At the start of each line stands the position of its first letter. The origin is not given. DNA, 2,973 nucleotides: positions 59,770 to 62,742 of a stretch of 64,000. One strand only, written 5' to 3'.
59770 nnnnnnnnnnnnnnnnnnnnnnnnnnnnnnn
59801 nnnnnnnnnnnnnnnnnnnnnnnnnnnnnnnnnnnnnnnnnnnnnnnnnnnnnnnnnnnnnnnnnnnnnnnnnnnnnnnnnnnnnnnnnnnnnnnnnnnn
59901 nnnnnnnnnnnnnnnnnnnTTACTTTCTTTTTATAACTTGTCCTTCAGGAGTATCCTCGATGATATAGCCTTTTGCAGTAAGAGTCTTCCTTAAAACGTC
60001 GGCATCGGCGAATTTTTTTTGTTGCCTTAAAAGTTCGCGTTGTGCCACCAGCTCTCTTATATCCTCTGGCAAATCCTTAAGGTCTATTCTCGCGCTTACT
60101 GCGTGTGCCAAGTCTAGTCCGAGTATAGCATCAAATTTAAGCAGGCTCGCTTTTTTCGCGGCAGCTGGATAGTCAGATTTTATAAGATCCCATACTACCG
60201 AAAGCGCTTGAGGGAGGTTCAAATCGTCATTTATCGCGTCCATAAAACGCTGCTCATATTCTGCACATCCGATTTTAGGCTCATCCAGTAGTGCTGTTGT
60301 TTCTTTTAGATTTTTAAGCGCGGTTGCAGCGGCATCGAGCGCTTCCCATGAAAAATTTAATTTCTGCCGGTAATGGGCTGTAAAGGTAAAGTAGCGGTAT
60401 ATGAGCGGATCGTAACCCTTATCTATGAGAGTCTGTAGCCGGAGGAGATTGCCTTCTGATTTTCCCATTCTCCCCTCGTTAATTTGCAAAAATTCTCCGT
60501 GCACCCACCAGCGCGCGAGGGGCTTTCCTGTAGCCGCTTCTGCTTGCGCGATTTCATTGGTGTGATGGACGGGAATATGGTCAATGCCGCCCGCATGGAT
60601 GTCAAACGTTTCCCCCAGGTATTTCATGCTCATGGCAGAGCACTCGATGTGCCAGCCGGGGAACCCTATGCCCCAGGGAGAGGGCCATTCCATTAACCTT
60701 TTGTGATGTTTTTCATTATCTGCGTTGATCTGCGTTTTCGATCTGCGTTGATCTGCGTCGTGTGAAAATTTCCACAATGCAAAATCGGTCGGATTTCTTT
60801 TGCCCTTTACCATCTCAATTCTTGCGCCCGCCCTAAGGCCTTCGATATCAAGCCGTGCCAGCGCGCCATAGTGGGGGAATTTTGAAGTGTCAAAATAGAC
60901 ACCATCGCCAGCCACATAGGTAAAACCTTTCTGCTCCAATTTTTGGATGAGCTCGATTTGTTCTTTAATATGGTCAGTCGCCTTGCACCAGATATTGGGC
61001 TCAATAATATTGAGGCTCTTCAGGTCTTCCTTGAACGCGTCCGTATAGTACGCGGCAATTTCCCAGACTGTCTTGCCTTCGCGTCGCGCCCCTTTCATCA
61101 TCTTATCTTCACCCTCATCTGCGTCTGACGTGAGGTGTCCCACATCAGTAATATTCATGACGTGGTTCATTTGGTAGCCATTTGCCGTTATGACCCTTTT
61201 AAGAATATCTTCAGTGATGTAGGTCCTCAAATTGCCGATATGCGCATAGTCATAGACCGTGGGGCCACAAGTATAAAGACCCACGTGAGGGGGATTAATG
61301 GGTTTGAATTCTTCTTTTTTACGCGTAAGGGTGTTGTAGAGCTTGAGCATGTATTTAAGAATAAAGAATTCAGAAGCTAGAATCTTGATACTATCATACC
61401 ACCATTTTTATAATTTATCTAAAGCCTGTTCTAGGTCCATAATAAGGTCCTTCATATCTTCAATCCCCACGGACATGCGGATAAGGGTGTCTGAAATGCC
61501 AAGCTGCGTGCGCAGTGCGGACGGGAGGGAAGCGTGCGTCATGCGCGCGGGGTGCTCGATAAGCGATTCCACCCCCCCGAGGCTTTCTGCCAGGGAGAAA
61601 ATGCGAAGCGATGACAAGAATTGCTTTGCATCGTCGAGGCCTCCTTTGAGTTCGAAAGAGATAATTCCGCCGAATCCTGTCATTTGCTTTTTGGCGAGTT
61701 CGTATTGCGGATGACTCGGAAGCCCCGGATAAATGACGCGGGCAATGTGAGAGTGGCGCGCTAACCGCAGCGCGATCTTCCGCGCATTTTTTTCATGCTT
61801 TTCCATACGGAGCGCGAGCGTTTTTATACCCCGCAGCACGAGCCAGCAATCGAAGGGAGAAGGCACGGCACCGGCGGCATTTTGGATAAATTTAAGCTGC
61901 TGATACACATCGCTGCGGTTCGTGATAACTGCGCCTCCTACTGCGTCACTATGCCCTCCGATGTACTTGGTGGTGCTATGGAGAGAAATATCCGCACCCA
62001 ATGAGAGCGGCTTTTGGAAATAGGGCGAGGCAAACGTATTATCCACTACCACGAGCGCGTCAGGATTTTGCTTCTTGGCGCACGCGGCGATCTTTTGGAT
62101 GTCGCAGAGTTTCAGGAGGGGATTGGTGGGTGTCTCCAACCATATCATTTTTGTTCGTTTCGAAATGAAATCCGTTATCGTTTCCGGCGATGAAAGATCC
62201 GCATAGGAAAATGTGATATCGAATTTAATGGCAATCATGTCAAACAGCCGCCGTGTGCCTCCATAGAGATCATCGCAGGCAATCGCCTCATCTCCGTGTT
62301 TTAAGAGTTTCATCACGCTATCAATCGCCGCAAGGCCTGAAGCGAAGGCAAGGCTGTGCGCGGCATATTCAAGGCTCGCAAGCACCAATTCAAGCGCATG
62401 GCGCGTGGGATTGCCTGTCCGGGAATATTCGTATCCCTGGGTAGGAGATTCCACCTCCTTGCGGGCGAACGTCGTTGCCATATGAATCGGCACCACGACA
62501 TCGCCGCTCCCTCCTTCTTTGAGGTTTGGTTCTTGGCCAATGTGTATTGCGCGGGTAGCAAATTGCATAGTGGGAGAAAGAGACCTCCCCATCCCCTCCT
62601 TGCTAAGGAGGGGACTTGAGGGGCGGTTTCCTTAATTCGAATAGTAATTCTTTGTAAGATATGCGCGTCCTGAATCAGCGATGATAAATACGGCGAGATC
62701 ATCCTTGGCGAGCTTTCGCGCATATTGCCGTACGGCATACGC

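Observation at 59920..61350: cysS carries an in-frame tandem copy of the palindrome that builds the rsmH-ftsL spacer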

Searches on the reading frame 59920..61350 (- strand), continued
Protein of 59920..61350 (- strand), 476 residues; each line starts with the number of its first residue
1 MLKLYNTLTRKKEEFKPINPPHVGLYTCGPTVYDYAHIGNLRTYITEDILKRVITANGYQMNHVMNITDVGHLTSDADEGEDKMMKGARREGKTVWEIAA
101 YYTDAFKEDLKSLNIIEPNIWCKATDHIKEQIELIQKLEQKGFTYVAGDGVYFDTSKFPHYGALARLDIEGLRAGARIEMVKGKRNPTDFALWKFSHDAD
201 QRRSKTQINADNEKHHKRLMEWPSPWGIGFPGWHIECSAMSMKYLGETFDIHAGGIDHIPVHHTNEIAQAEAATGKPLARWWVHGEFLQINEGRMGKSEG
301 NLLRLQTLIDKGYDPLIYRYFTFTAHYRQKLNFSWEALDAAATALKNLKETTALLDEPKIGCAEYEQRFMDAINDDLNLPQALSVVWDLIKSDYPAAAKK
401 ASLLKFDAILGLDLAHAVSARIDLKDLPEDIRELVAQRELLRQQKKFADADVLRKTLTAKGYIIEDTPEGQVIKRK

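Call 25: search_solved_structures(query=window:59920-61350:-, show_alignments=1)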
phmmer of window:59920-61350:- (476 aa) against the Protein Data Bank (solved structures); distinct sequences matched with E-value up to 0.001: 8.
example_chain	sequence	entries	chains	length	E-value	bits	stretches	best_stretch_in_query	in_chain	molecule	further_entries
3sp1_A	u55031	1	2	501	6.4e-110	371.1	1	2-475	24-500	Cysteinyl-tRNA synthetase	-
1li5_A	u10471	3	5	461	2.9e-96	326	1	1-476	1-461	CYSTEINYL-TRNA SYNTHETASE | Cysteine--tRNA ligase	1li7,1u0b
8qhp_A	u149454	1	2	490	3.2e-91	309.4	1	2-468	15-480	Cysteine--tRNA ligase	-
6ujd_A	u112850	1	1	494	6.1e-86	292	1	2-470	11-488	Cysteine--tRNA ligase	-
3tqo_A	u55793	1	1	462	4.9e-83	282.4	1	2-471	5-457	Cysteinyl-tRNA synthetase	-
8hfm_A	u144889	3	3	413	4.6e-49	170.4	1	13-414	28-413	L-cysteine:1D-myo-inositol 2-amino-2-deoxy-alpha-D-glucopyranoside ligase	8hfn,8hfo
3c8z_A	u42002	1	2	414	4.7e-49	170.4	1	13-414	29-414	Cysteinyl-tRNA synthetase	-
9yru_A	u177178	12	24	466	7.6e-44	153.2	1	4-312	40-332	Cysteine--tRNA ligase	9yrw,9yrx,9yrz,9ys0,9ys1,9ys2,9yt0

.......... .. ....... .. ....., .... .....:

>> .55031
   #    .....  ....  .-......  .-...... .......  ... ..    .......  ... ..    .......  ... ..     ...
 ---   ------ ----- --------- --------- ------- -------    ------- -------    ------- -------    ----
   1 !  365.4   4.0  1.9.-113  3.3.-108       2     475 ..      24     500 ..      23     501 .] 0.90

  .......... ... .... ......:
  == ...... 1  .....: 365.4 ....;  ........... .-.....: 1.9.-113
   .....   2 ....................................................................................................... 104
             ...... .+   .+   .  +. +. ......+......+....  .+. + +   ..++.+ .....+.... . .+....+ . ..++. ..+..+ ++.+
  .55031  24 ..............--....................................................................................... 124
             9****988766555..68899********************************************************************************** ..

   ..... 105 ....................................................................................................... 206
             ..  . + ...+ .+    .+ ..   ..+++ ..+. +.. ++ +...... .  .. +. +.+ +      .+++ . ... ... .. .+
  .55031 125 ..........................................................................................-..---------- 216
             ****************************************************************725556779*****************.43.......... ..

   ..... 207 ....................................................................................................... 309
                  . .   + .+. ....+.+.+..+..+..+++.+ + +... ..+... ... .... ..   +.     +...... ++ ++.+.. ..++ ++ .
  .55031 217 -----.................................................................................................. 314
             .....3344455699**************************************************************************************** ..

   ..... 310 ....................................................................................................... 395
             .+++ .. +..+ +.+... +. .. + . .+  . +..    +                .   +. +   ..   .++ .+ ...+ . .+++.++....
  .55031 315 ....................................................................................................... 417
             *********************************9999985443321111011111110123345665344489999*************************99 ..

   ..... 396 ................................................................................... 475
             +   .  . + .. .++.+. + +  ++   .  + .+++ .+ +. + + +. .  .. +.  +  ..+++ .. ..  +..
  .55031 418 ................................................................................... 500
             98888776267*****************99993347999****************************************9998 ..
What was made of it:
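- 59920..61350 (-): cysS, cysteinyl-tRNA synthetase, 476 aa. The catalytic and zinc-binding residues are intact. PDB CysRS hits reach E=6e-110 (call 25).
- On Cysteinyl-tRNA synthetase (class I aaRS): 3sp1 E=6e-110 and 1li5 E=3e-96 over residues 1-476 (call 25).
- Checked: It matches solved CysRS structures at E=6e-110 (call 25).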

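Call 29: predict_structure(alignment_id=A1)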
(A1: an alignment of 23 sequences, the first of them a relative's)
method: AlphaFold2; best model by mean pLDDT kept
length: 476 residues; sequences in the alignment: 23
mean_pLDDT: 84.6   pTM: 0.82
mean pLDDT of the five models: 84.6, 83.9, 83.9, 82.9, 75.2
residues with pLDDT >= 90: 254; 70-90: 151; 50-70: 43; < 50: 28
segments of 3 or more residues with pLDDT < 50: 171-177, 199-215
pLDDT, mean of each block of 10 residues (from residue 1): 90 95 89 73 94 96 77 53 72 81 89 95 83 95 91 88 65 49 78 73 37 52 87 83 94 79 86 94 86 73 90 96 94 94 95 92 98 97 98 96 98 89 85 93 93 93 79 81
secondary structure, 60 per line:
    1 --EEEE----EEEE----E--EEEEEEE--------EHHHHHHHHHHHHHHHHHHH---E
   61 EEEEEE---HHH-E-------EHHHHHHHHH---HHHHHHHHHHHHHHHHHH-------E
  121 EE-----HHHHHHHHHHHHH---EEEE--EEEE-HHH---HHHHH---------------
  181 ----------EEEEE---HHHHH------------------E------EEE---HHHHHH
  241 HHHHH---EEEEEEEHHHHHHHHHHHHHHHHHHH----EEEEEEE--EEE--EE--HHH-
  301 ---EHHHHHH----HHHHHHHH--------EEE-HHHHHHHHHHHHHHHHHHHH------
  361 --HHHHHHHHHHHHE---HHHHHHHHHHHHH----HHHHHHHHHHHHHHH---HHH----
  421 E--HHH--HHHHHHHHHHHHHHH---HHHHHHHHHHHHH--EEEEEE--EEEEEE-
elements in order: E3-6 E11-14 E22-28 H38-56 E60-66 H83-91 H95-112 E120-122 H128-140 E144-147 E150-153 H161-165 E191-195 H199-203 E229-231 H235-245 E249-255 H256-274 E279-285 E288-290 H305-310 H315-322 E331-333 H335-354 H363-374 H379-391 H396-410 H429-443 H447-459 E462-467 E470-475
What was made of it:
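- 60691..60768 (-): Expanded loop, residues 195-220 (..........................), between LWK and EWPSPWG. It is 26 aa against a modal 10 aa. AlphaFold2 pLDDT is below 50 for residues 199-215, against 84.6 overall (call 29).
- On RPE-like in-frame selfish repeat: The AlphaFold2 model has pLDDT below 50 for residues 199-215 only at the insert; the flanking strands are confident (call 29).
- (7) AlphaFold2: residues 199-215 have pLDDT below 50 in an otherwise confident model (call 29). The region is predicted to be disordered (call 29).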

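Call 49: find_encoding_contigs(protein=P0053, flank=3000, max_places=1)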
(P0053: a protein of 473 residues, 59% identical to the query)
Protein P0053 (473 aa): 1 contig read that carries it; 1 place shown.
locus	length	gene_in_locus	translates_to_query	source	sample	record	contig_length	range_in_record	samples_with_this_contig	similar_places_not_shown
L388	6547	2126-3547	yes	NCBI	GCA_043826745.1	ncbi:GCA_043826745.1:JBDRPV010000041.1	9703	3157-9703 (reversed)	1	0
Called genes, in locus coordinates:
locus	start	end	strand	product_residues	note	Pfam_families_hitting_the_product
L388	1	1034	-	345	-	?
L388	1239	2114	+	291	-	-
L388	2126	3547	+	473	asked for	PF00133:tRNA-synt_1 (faint), PF01406:tRNA-synt_1e, PF01921:tRNA-synt_1f (faint), PF09334:tRNA-synt_1g (weak), PF09190:DALR_2 (weak), PF23493:CysS_C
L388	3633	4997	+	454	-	PF00772:DnaB, PF13481:AAA_25, PF03796:DnaB_C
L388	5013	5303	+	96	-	PF02575:YbaB_DNA_bd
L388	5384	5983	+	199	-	PF21176:RecR_HhH, PF02132:RecR_ZnF, PF13662:Toprim_4, PF01751:Toprim, PF21175:RecR_C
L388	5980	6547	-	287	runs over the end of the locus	-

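Call 50: find_encoding_contigs(protein=P0017, flank=3000, max_places=1)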
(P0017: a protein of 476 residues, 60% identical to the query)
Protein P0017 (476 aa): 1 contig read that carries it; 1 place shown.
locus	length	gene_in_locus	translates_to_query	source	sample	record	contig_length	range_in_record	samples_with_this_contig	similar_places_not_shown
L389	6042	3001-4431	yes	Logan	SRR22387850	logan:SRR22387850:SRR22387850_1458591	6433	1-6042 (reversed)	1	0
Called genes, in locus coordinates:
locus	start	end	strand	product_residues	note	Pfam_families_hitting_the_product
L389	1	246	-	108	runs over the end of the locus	-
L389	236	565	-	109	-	-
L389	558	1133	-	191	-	-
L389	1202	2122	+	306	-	PF01544:CorA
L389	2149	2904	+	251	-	PF01066:CDP-OH_P_transf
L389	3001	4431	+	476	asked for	PF01406:tRNA-synt_1e, PF09334:tRNA-synt_1g (weak), PF01406:tRNA-synt_1e, PF23493:CysS_C (weak)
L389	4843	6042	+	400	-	?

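Call 51: find_encoding_contigs(protein=P0069, flank=3000, max_places=1)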
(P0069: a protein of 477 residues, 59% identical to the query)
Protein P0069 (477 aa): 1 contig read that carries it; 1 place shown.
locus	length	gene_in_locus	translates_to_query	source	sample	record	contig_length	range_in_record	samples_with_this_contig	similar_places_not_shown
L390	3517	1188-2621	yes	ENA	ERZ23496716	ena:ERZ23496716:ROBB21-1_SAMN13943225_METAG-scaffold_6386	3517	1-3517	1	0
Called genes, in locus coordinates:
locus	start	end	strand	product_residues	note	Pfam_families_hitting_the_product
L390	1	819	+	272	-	?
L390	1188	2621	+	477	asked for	PF01406:tRNA-synt_1e, PF01921:tRNA-synt_1f (faint), PF09334:tRNA-synt_1g (faint), PF23493:CysS_C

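Call 54: search_solved_structures(query=P0002, show_alignments=2, max_evalue=1e-80)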
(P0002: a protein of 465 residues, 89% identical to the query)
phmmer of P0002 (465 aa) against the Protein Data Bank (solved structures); distinct sequences matched with E-value up to 1e-80: 5.
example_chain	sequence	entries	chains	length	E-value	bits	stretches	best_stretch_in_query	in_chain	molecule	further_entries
3sp1_A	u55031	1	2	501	2.6e-115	388.9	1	2-463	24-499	Cysteinyl-tRNA synthetase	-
1li5_A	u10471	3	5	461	4.8e-95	322.1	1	1-460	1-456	CYSTEINYL-TRNA SYNTHETASE | Cysteine--tRNA ligase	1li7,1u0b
8qhp_A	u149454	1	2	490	3.9e-91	309.2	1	2-456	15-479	Cysteine--tRNA ligase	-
6ujd_A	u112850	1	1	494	6.6e-89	301.9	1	2-459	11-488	Cysteine--tRNA ligase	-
3tqo_A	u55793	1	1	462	1.1e-82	281.3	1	3-460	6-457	Cysteinyl-tRNA synthetase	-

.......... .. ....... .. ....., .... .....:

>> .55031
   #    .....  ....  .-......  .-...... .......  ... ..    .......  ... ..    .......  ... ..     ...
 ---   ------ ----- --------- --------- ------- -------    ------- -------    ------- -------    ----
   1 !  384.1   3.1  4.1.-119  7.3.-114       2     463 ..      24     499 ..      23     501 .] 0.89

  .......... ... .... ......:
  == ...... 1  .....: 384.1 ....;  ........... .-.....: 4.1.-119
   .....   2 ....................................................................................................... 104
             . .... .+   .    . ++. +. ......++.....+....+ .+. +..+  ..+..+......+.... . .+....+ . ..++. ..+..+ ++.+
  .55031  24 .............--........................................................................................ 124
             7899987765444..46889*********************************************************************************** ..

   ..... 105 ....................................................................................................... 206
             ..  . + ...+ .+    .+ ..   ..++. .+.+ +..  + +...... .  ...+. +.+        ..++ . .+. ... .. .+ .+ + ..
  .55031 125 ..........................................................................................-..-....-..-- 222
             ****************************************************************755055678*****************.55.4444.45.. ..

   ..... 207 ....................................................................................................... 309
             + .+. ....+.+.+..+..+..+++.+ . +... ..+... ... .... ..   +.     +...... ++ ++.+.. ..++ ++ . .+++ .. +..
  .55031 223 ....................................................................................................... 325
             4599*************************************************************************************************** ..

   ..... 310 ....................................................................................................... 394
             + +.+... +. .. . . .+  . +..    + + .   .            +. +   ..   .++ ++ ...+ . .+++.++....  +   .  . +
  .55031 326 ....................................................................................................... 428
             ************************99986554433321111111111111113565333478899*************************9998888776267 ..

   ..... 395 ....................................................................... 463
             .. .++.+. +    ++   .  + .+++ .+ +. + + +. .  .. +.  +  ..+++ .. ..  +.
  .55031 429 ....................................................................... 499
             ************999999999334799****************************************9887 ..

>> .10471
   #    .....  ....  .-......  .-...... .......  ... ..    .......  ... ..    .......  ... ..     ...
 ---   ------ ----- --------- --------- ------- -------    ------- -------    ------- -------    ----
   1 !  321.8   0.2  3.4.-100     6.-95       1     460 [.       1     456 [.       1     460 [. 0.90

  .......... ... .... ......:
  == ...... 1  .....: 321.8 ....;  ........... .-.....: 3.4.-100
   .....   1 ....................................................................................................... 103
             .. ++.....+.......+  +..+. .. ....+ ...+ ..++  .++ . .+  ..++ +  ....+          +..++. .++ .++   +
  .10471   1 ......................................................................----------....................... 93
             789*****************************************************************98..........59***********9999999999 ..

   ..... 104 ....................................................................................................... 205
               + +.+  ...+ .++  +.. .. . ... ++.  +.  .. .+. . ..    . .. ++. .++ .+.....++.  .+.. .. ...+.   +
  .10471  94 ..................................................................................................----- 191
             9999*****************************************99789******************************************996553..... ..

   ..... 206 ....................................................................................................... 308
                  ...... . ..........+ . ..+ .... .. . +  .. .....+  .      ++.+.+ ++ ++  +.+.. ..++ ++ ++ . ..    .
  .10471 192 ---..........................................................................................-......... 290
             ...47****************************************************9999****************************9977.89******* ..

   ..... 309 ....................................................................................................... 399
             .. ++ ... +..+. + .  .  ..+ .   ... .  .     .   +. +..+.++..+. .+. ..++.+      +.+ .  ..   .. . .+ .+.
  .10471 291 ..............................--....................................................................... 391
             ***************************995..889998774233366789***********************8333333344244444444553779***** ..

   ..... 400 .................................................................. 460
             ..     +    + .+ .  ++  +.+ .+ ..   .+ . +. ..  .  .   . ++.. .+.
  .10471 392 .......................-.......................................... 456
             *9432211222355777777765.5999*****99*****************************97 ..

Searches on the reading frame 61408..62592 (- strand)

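Call 98: search_protein_families(library=pfam, proteins=[window:61408-62592:-], max_evalue=0.01)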
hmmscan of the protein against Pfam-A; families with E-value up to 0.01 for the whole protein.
window:61408-62592:- (394 aa): 3 families
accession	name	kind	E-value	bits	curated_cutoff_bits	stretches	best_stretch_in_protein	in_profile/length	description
PF01053.26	Cys_Met_Meta_PP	-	1.1e-148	495.4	27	1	13-391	2-380/381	Cys/Met metabolism PLP-dependent enzyme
PF06838.17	Met_gamma_lyase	-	2.7e-06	26.7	24.2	1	51-228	47-242/405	Methionine gamma-lyase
PF00155.27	Aminotran_1_2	-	0.00058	19.6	19.7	1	77-212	64-222/361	Aminotransferase class I and II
